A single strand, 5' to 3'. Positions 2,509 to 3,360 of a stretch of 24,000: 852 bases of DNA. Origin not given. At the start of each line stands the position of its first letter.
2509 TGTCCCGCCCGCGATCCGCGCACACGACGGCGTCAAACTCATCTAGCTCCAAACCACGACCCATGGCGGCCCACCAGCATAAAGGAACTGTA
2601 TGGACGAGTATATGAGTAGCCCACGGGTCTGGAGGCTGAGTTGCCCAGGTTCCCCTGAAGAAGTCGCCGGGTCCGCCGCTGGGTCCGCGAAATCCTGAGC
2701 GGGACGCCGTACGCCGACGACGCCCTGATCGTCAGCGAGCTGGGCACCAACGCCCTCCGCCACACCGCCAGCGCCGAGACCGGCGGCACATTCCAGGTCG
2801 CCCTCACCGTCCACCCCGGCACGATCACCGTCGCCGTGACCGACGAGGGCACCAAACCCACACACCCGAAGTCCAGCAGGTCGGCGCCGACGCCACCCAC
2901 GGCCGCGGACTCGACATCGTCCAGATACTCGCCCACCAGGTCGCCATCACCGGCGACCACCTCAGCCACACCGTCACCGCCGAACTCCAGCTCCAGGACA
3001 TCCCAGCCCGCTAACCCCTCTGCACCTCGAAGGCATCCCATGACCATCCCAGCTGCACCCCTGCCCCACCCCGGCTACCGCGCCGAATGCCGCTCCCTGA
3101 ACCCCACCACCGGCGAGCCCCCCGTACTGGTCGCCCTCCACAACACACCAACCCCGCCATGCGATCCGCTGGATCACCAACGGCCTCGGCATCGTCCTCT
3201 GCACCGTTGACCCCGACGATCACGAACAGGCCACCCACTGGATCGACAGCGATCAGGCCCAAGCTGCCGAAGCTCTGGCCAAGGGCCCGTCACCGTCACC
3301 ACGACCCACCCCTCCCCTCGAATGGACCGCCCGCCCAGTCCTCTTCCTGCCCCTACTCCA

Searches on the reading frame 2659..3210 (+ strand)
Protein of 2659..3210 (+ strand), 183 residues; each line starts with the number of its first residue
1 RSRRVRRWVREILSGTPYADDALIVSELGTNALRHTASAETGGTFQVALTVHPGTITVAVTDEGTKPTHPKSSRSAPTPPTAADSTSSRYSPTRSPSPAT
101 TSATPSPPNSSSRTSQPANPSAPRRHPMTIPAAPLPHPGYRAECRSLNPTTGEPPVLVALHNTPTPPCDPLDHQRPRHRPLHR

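Call 100: search_protein_families(library=pfam, proteins=[window:2659-3210:+], max_evalue=0.01)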
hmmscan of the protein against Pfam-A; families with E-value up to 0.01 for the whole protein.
window:2659-3210:+ (183 aa): 2 families
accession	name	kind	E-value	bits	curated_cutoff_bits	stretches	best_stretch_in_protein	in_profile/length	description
PF13581.12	HATPase_c_2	-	1e-08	35.7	27.4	1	3-75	9-86/127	Histidine kinase-like ATPase domain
PF02518.31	HATPase_c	-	0.0013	19.6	26.4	1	24-67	9-49/111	Histidine kinase-, DNA gyrase B-, and HSP90-like ATPase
